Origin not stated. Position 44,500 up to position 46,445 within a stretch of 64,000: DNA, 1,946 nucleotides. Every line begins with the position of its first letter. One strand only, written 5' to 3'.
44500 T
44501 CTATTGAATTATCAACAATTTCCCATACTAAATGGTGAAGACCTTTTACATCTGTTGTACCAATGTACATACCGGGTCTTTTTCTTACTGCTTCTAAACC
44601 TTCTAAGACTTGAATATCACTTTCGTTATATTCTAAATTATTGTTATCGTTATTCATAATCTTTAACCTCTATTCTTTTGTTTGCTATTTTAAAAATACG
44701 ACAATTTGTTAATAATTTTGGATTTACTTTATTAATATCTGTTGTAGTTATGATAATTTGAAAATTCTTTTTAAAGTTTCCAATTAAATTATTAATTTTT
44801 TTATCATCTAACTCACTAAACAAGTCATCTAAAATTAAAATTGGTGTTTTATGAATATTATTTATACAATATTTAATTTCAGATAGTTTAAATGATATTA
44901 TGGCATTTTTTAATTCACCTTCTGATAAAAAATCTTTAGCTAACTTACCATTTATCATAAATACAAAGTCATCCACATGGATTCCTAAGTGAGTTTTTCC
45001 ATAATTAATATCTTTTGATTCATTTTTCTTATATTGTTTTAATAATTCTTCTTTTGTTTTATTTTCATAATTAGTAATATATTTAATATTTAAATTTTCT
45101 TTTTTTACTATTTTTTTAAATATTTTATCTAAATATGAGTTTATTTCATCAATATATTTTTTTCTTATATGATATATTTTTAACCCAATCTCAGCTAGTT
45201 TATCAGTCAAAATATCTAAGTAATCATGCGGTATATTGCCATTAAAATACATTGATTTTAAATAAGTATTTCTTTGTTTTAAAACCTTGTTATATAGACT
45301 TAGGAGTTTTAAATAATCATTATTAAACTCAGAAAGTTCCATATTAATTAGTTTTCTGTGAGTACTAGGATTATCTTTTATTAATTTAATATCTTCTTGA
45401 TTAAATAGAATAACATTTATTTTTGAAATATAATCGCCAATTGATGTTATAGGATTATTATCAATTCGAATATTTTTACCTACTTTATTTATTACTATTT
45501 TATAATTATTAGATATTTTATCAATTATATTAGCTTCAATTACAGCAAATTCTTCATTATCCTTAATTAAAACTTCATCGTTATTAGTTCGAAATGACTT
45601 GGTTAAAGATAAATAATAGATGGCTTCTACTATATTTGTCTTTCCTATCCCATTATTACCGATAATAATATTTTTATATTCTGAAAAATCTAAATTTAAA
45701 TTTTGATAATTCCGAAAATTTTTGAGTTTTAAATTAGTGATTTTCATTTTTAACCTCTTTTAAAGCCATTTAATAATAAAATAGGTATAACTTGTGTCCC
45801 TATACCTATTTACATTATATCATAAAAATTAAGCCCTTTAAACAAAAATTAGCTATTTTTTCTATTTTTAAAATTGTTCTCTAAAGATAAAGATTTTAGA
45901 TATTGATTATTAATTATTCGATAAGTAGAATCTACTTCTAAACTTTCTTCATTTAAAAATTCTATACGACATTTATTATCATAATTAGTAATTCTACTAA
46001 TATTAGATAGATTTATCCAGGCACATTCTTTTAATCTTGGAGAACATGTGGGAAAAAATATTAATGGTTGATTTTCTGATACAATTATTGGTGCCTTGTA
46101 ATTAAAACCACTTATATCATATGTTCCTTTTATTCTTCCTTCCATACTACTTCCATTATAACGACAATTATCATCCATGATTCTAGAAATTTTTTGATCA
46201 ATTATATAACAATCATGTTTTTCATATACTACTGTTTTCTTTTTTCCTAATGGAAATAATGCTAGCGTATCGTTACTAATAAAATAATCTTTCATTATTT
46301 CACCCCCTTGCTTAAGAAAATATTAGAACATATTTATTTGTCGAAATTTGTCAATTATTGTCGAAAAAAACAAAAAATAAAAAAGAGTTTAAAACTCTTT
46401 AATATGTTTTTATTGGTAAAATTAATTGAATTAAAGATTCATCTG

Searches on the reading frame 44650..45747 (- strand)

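Call 76: search_protein_families(library=pfam, proteins=[window:44650-45747:-], max_evalue=0.001)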
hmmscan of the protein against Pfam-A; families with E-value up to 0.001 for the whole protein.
window:44650-45747:- (365 aa): 6 families
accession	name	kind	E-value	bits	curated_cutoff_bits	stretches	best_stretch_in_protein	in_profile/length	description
PF02463.25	SMC_N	-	3.3e-21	76.2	40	1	3-342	2-203/220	RecF/RecN/SMC N terminal domain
PF13476.12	AAA_23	-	1.8e-08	35.7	27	1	6-239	2-196/201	AAA domain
PF13175.12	AAA_15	-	2.4e-08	34.4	32.1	1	1-343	1-282/374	AAA ATPase domain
PF13304.12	AAA_21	-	6.7e-07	30.1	27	1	26-335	2-297/304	AAA domain, putative AbiEii toxin, Type IV TA system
PF00004.35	AAA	-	6.3e-05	23.9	21.2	0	305-351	84-123/131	ATPase family associated with various cellular activities (AAA)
PF13514.12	AAA_27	-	0.00088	19.4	22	0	1-49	1-52/206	AAA domain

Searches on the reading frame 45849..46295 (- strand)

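Call 76: search_protein_families(library=pfam, proteins=[window:45849-46295:-], max_evalue=0.001)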
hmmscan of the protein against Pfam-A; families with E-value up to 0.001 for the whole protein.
window:45849-46295:- (148 aa): 1 family
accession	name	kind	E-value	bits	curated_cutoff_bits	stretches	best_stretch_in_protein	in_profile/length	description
PF06338.17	ComK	-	4.8e-35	121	22.3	1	2-145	2-150/152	ComK protein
